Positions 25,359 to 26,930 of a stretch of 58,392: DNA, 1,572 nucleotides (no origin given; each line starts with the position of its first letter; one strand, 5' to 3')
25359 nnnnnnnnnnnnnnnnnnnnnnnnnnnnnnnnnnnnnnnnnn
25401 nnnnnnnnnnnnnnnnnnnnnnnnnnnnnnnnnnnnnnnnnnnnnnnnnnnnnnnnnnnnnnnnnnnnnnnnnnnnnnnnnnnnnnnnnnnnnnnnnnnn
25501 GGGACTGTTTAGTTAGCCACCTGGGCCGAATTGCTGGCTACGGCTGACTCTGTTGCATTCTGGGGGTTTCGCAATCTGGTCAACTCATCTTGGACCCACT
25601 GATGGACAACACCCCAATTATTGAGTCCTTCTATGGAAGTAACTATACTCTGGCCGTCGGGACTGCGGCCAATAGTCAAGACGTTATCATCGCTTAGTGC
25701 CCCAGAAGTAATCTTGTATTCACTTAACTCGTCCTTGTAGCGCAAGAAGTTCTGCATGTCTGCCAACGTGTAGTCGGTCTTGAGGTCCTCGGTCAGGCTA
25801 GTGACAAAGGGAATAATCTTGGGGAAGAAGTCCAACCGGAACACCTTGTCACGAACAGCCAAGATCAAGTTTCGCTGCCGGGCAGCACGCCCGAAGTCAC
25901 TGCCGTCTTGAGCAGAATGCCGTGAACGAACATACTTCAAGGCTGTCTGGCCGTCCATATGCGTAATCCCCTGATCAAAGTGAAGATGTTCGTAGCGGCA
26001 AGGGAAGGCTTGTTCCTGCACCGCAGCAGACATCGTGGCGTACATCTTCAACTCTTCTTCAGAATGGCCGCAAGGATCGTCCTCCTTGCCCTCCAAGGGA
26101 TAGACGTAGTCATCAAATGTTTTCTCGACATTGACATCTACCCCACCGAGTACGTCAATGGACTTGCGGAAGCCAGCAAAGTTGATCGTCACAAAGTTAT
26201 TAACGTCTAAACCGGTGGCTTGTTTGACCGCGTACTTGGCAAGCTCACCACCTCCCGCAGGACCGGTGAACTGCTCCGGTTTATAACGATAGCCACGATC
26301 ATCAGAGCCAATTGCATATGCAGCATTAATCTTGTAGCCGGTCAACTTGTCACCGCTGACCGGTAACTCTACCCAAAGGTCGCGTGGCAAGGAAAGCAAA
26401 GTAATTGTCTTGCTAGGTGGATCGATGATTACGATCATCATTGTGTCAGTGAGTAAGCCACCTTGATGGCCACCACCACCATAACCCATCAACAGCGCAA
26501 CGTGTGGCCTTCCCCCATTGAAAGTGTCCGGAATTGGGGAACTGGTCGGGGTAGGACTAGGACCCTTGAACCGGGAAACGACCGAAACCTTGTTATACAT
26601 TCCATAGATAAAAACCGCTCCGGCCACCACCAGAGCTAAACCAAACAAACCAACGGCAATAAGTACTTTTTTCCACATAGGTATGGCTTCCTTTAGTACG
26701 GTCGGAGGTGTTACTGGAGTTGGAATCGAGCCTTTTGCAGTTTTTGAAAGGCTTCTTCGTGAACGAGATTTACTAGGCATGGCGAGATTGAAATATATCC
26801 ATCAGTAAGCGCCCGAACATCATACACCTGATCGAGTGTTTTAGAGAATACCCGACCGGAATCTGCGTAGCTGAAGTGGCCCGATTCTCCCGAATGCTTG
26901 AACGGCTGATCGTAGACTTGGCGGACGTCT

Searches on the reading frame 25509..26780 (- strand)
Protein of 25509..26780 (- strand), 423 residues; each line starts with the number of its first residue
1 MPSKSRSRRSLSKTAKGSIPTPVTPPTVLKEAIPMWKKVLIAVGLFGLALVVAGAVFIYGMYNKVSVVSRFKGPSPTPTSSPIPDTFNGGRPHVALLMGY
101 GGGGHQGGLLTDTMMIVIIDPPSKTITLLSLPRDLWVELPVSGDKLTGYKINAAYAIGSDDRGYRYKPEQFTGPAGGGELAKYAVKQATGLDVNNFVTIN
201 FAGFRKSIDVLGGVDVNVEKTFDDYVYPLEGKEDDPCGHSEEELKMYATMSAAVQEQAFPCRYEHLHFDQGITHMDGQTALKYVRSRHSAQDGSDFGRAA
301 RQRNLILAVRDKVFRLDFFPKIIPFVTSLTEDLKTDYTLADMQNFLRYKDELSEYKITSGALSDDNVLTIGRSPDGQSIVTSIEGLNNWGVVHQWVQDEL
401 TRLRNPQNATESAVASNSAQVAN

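Call 43: search_protein_families(library=pfam, proteins=[window:25509-26780:-])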
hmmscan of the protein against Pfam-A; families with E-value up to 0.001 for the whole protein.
window:25509-26780:- (423 aa): 1 family
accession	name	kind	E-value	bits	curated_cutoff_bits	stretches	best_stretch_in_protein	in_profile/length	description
PF03816.19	LytR_cpsA_psr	-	1.6e-35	123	24.6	1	111-313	2-148/150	LytR_cpsA_psr family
